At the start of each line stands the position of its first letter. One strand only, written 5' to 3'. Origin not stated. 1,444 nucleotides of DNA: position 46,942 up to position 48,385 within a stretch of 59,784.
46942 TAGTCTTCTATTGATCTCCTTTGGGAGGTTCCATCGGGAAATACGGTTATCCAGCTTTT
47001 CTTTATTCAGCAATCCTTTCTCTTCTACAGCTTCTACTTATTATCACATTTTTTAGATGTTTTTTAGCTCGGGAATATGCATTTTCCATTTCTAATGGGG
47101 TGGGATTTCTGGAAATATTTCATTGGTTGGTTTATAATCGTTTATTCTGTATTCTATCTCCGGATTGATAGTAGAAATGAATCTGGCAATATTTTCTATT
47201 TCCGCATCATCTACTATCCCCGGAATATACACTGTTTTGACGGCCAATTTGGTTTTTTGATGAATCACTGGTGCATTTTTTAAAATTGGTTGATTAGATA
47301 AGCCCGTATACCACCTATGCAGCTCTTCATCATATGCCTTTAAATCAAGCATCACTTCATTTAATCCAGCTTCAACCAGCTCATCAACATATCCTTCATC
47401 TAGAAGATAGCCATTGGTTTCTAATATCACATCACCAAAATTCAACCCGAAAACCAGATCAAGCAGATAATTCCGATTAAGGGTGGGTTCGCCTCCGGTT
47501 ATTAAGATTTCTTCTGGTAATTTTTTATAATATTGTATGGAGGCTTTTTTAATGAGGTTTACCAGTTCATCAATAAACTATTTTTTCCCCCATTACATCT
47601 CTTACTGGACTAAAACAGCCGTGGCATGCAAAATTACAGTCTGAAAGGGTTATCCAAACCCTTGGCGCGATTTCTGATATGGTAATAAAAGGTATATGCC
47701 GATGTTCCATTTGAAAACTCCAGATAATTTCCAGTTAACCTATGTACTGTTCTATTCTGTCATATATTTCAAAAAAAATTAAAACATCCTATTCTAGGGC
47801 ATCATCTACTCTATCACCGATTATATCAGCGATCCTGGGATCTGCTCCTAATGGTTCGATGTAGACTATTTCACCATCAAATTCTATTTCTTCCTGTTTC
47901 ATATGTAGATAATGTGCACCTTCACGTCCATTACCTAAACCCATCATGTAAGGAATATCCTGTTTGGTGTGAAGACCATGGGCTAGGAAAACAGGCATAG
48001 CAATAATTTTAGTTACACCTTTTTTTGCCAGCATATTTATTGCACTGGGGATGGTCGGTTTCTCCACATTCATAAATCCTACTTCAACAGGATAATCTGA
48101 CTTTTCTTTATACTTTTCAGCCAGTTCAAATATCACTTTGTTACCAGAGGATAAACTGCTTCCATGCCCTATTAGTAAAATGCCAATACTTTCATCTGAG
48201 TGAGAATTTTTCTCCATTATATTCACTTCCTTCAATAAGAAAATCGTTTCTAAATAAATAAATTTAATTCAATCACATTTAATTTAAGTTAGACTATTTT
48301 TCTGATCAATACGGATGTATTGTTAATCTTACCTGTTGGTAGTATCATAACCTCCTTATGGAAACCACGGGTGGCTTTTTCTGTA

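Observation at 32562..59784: Nickel-economy supercluster: Ni uptake, NikR, F430 nickelochelatase, a nicotianamine synthase and the complete Ni-free [Fe]-hydrogenase system in one 27-kb stretch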

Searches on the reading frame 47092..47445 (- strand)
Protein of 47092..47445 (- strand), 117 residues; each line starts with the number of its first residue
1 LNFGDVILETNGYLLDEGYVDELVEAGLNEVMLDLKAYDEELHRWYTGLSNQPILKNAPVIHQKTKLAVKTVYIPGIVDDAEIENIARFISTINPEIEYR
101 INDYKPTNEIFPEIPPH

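Call 5: search_protein_families(library=pfam, proteins=[window:47092-47445:-], max_evalue=0.01)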
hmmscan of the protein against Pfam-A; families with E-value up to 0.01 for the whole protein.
window:47092-47445:- (117 aa): 1 family
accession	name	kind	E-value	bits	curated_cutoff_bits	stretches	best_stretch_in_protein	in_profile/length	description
PF04055.27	Radical_SAM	-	4.2e-10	40.5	29.5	1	5-90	79-166/166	Radical SAM superfamily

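Call 11: search_protein_families(library=ncbifam, proteins=[window:47092-47445:-], max_evalue=0.001)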
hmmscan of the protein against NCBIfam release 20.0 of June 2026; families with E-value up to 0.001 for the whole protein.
window:47092-47445:- (117 aa): 18 families
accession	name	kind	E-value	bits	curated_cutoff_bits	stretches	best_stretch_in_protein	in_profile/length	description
TIGR04041.1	activase_YjjW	hypoth_equivalog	1.4e-18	67.3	250.2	1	6-106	140-240/276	YjjW family glycine radical enzyme activase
NF048010.1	SfplDhtActHpsHDes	equivalog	6.9e-13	48.1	430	1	7-105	164-264/298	(2S)-3-sulfopropanediol dehydratase activating enzyme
TIGR02494.1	PFLE_PFLC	subfamily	4.5e-10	39.3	174.35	1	8-95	157-244/293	glycyl-radical enzyme activating protein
NF033719.1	ind_deCO2_activ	equivalog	4.5e-09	36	425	1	28-92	181-247/302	indoleacetate decarboxylase activase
NF008356.0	PRK11145.1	equivalog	5.9e-09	35.6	375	1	7-94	103-192/246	pyruvate formate lyase 1-activating protein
TIGR02493.1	PFLA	equivalog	7.6e-08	32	231.75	1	7-94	98-187/235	pyruvate formate-lyase-activating protein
NF043069.1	T4HPD_activ_SAM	equivalog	1.9e-07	30.8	425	1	6-95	155-244/299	trans-4-hydroxy-L-proline dehydratase activase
NF033717.2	HPDL_rSAM_activ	equivalog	3e-07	30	420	1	8-93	164-251/311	4-hydroxyphenylacetate decarboxylase activase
TIGR04317.1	W_rSAM_matur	equivalog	2.9e-06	26.7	380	1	6-90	82-168/349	tungsten cofactor oxidoreductase radical SAM maturase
NF048008.1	SfplDhtActHpfHKleb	equivalog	1.2e-05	24.8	500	1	31-91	181-243/308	(2S)-3-sulfopropanediol dehydratase activating enzyme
TIGR02668.1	moaA_archaeal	equivalog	1.2e-05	24.5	325.25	1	3-95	85-175/303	GTP 3',8-cyclase MoaA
TIGR04395.1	cutC_activ_rSAM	equivalog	2.2e-05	23.9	360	1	7-94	162-249/309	choline TMA-lyase-activating enzyme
NF045646.2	rSAM_Se_TrsS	equivalog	2.9e-05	22.8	490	1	2-91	160-249/441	radical SAM (seleno)protein TrsS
TIGR02666.1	moaA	equivalog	4.1e-05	22.7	284.05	1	4-94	92-184/336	GTP 3',8-cyclase MoaA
TIGR04337.1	AmmeMemoSam_rS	hypoth_equivalog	0.00012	21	220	1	10-106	153-251/349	AmmeMemoRadiSam system radical SAM enzyme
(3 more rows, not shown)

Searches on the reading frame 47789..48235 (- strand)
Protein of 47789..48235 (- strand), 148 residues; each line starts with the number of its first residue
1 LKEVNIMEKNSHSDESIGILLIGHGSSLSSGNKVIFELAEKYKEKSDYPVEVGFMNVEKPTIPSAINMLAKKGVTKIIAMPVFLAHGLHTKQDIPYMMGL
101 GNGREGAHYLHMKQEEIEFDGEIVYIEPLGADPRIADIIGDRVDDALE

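Call 5: search_protein_families(library=pfam, proteins=[window:47789-48235:-], max_evalue=0.01)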
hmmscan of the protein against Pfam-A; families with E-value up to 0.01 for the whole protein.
window:47789-48235:- (148 aa): 3 families
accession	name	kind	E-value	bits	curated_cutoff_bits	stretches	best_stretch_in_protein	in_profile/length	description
PF01903.22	CbiX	-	2e-27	96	22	1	24-139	1-104/106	CbiX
PF06180.16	CbiK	-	1.3e-06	28.4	26.2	1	8-147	132-261/262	Cobalt chelatase (CbiK)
PF00762.24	Ferrochelatase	-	0.0013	18.3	27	1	23-83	62-123/317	Ferrochelatase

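Call 12: search_protein_families(library=ncbifam, proteins=[window:47789-48235:-], max_evalue=0.001)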
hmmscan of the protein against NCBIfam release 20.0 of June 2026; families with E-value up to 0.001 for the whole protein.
window:47789-48235:- (148 aa): 7 families
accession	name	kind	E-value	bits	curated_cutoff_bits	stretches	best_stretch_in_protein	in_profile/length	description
NF033198.0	F430_CfbA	equivalog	9.9e-44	148.2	120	1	18-144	1-121/122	sirohydrochlorin nickelochelatase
NF002090.2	PRK00923.1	subfamily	6e-42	142.7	120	1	18-145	2-128/129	sirohydrochlorin nickelochelatase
NF002671.0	PRK02395.1-3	equivalog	3.8e-14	52.6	258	1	10-146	127-253/262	hypothetical protein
NF004449.0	PRK05782.1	equivalog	2.5e-10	39.9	298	1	17-148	4-130/333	bifunctional sirohydrochlorin cobalt chelatase/precorrin-8X methylmutase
NF002670.0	PRK02395.1-1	equivalog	1.1e-09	37.7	324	1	9-146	137-268/292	hypothetical protein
NF002672.0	PRK02395.1-4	subfamily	3.6e-07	29.3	435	1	10-147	11-143/486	hypothetical protein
NF047852.1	SiroCoChCbiK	equivalog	0.0004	20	400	1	19-146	140-255/261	sirohydrochlorin cobaltochelatase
